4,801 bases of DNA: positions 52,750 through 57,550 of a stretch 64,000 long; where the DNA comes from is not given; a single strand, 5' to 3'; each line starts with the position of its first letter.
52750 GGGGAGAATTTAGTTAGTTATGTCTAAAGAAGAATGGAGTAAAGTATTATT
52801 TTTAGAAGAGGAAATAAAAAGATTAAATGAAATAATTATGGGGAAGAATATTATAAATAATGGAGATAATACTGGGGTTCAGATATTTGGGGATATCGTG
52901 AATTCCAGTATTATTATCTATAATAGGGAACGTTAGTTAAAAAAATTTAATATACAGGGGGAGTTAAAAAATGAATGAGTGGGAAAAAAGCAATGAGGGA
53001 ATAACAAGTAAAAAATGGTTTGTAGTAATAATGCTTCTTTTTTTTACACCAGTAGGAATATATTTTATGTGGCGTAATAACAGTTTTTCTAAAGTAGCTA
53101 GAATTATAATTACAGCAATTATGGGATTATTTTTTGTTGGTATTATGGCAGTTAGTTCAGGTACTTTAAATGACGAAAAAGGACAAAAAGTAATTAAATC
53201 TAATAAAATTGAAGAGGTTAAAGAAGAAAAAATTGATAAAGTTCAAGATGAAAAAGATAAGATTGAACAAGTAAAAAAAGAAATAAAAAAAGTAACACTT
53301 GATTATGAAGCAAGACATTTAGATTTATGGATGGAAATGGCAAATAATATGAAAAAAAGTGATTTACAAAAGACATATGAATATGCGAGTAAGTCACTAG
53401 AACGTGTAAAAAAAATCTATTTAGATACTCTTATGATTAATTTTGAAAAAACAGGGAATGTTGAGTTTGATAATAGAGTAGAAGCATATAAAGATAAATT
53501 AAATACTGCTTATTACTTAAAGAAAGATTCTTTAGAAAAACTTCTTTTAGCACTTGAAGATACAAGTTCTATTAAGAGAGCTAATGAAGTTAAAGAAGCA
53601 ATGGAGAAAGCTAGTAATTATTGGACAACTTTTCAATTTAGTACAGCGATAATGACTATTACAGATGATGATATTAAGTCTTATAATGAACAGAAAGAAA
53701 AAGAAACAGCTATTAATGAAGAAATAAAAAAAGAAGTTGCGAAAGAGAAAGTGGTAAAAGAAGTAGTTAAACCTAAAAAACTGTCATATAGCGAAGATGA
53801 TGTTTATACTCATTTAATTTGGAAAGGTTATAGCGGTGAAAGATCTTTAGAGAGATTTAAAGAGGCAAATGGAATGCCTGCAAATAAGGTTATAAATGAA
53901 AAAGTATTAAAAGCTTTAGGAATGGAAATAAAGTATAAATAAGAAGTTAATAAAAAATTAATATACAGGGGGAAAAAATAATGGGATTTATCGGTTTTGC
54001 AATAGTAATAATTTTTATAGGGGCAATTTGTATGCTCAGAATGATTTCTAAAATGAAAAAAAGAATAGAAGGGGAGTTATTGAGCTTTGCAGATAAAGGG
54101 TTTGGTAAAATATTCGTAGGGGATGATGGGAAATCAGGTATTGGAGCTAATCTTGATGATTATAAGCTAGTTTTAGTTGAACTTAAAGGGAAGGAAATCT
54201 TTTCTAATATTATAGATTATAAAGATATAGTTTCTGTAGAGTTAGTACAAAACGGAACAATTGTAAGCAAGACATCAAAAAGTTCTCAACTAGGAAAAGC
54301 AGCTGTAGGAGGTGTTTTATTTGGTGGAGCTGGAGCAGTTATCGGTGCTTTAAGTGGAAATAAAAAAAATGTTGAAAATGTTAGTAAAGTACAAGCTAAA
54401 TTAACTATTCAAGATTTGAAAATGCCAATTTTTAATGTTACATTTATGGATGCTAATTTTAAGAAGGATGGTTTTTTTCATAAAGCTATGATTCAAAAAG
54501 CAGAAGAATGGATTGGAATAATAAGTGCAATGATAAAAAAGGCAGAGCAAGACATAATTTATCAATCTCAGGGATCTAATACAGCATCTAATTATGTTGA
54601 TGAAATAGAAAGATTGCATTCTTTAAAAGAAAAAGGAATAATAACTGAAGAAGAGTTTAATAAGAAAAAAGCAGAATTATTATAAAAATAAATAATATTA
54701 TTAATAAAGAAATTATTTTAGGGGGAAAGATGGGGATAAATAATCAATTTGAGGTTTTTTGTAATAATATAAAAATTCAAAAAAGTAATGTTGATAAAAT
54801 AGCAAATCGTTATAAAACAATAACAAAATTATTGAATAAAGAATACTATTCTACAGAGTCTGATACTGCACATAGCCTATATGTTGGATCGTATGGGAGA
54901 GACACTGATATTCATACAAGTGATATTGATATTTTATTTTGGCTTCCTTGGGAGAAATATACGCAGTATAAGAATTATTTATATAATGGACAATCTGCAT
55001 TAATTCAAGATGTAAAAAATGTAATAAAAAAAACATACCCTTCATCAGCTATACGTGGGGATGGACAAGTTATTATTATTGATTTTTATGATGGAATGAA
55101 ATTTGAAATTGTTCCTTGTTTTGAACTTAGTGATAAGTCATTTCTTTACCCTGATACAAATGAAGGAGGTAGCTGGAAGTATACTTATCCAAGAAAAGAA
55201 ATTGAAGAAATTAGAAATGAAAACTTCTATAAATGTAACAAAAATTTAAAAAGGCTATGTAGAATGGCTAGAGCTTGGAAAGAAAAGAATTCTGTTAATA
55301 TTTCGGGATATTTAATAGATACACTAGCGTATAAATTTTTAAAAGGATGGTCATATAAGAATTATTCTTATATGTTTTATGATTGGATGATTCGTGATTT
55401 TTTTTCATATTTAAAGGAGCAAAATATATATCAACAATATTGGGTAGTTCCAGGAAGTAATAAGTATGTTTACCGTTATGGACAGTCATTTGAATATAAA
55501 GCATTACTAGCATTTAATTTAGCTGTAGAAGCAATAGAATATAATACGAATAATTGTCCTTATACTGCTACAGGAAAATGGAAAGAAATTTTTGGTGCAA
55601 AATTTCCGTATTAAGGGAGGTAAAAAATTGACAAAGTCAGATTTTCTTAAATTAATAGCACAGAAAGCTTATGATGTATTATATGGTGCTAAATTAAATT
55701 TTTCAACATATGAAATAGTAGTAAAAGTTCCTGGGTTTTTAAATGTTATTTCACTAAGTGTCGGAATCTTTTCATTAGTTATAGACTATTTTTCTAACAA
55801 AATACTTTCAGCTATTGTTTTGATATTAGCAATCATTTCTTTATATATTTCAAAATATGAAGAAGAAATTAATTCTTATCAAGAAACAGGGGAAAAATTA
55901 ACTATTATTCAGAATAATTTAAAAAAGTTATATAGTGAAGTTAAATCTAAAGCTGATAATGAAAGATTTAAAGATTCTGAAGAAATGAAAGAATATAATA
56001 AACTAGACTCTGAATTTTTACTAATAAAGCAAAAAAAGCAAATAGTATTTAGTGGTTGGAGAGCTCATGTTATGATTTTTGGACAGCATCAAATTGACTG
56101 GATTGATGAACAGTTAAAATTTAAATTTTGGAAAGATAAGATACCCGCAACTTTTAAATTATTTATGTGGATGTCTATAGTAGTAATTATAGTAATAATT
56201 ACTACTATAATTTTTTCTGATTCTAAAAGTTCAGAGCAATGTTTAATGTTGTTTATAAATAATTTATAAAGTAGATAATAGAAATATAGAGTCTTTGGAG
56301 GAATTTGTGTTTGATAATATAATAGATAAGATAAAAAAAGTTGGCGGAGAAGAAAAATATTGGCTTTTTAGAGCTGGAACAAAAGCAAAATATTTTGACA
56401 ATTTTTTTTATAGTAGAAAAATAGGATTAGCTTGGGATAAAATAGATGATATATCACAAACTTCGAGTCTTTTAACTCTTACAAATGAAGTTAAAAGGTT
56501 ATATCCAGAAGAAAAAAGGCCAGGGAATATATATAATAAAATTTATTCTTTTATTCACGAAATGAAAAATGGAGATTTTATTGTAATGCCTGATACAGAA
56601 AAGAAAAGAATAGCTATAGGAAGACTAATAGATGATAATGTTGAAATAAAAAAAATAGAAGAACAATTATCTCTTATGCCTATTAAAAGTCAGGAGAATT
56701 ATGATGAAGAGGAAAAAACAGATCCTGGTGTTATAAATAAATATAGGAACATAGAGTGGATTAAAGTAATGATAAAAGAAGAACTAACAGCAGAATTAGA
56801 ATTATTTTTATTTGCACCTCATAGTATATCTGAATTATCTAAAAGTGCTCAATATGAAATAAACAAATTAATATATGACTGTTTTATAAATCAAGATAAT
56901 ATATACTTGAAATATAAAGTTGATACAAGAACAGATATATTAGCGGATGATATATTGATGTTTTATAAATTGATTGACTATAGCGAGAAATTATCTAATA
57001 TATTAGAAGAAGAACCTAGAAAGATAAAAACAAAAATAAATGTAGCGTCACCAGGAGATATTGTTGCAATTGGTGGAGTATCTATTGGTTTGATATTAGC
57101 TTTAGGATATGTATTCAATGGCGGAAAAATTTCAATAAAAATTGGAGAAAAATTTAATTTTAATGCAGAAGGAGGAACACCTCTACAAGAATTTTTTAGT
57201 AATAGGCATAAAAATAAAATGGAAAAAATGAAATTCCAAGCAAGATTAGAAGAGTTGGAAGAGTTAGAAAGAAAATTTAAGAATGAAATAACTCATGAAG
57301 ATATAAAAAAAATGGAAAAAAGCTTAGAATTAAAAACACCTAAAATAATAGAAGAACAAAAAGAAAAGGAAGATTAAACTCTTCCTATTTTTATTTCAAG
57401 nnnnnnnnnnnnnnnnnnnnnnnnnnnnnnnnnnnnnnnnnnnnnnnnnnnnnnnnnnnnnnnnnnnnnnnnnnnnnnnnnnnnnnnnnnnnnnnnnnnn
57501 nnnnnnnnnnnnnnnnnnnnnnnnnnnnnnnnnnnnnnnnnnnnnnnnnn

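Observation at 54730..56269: Minimal SMODS nucleotidyltransferase + SLATT-like 2TM pair (CBASS-like signalling without any accessory or sensor gene)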

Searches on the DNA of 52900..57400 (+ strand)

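Call 15: search_dna_similar(query=window:52900-57400:+, collection=phages, mode=distant, max_rows=15)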
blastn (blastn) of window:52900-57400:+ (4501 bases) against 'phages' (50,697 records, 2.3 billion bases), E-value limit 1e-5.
Records with a match: 2; places in all: 2; records where one place covers at least 80% of the query: 0.
Best place of each record, by identity: 60-80% 2.
By first word of the organism name: Listeria 2.
By host as written in the record: Listeria monocytogenes 2.
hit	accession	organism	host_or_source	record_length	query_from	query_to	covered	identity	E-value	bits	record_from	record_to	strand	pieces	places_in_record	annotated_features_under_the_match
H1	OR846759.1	Listeria phage LM 4-11-1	Listeria monocytogenes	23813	2135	2223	2%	75.3%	1e-6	63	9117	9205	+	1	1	record has no annotation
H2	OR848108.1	Listeria phage LM 4-14-1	Listeria monocytogenes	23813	2135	2223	2%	75.3%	1e-6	63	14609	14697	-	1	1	record has no annotation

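Call 79: search_dna_similar(query=L087:1586-3582:+, collection=ecoli_genomes, mode=distant, max_rows=8)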
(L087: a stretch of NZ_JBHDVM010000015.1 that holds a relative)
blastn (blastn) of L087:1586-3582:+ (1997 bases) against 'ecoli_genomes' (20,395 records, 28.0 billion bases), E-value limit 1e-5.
Records with a match: 90; places in all: 90; records where one place covers at least 80% of the query: 2.
Genomes with a match: 90 of 5426; with a place that covers at least 80% of the query: 2. Places per genome that has any: lowest 1, median 1, highest 1. On chromosomes: 90 places; on plasmids: 0.
Best place of each record, by identity: 95-99% 2; 60-80% 88.
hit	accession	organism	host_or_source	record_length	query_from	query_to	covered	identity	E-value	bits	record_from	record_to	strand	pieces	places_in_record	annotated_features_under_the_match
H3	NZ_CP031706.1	Escherichia coli strain R1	cattle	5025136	31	1997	98%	95.3%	0e+0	3129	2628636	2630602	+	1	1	nucleotide-binding domain-containing protein | SLATT domain-containing protein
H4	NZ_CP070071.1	Escherichia coli strain FDAARGOS_1287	Homo sapiens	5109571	31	1997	98%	95.3%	0e+0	3129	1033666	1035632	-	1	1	nucleotide-binding domain-containing protein | SLATT domain-containing protein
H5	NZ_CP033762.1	Escherichia coli strain FDAARGOS_536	Homo sapiens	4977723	1809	1888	4%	77.5%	2e-6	64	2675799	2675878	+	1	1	SLATT domain-containing protein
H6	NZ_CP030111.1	Escherichia coli strain MCJCHV-1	Homo sapiens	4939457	1809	1888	4%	77.5%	2e-6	64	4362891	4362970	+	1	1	SLATT domain-containing protein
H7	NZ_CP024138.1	Escherichia coli strain 14EC020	clinical patient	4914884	1809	1888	4%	77.5%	2e-6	64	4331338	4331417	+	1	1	SLATT domain-containing protein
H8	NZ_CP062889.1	Escherichia coli O100:H21 strain Res13-Lact-ER07-18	Sus scrofa domesticus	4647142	1809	1888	4%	77.5%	2e-6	64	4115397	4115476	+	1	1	SLATT domain-containing protein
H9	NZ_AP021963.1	Escherichia coli strain WP3-W18-CRE-03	-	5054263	1809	1888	4%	77.5%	2e-6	64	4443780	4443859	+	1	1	SLATT domain-containing protein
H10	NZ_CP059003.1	Escherichia coli strain 2D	Homo sapiens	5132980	1809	1888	4%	77.5%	2e-6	64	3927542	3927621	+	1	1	SLATT domain-containing protein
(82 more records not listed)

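Call 80: get_annotated_region(hit=H5, flank=3000)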
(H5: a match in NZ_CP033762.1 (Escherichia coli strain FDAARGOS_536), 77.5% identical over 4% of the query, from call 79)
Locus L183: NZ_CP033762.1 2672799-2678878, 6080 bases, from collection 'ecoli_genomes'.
description: Escherichia coli strain FDAARGOS_536 chromosome, complete genome
organism: Escherichia coli strain FDAARGOS_536 (NCBI taxid 562)
replicon: chromosome; assembly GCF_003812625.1
host: Homo sapiens; source: Peripheral blood; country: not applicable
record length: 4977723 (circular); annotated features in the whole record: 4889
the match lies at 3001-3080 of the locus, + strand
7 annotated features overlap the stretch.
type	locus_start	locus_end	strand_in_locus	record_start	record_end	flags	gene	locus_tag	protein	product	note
CDS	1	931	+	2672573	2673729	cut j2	-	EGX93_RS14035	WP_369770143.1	IS3 family transposase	programmed frameshift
CDS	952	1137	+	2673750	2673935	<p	-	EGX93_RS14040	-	transposase domain-containing protein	incomplete; partial in the middle of a contig; missing N-terminus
CDS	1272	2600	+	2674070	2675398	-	-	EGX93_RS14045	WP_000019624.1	nucleotide-binding domain-containing protein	-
CDS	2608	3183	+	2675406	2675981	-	-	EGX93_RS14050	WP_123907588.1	SLATT domain-containing protein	-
CDS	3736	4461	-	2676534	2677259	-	qatD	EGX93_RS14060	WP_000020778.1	Qat anti-phage system TatD family nuclease QatD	-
CDS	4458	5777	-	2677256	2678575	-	qatC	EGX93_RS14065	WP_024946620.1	Qat anti-phage system QueC-like protein QatC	-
CDS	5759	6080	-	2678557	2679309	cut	-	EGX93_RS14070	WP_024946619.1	hypothetical protein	-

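Call 81: get_annotated_region(hit=H3, flank=2500)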
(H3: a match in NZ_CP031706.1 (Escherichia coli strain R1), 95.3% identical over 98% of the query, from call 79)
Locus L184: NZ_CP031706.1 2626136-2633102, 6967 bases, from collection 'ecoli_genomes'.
description: Escherichia coli strain R1 chromosome, complete genome
organism: Escherichia coli strain R1 (NCBI taxid 562)
replicon: chromosome; assembly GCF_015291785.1
host: cattle; source: missing; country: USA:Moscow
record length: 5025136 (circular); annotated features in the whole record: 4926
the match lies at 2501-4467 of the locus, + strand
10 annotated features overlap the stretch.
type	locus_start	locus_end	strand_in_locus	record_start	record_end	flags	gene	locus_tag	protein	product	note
CDS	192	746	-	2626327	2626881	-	-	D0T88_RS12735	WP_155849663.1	DUF1133 family protein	-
CDS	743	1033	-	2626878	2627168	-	-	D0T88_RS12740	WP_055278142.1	DUF1364 domain-containing protein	-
CDS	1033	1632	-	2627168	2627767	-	-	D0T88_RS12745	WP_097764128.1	DUF1367 family protein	-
CDS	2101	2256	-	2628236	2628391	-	-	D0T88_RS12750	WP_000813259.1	Hok/Gef family protein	-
CDS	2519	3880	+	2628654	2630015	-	-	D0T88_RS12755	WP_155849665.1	nucleotide-binding domain-containing protein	-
CDS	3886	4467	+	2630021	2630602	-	-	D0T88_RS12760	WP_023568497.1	SLATT domain-containing protein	-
CDS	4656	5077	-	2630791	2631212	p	-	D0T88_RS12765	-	DUF977 family protein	frameshifted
CDS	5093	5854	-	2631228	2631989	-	-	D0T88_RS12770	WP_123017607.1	DUF1627 domain-containing protein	-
CDS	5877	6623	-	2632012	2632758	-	ydaV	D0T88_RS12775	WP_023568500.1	ATP-binding protein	-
CDS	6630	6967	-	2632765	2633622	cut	ydaU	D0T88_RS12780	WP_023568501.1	YdaU family protein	-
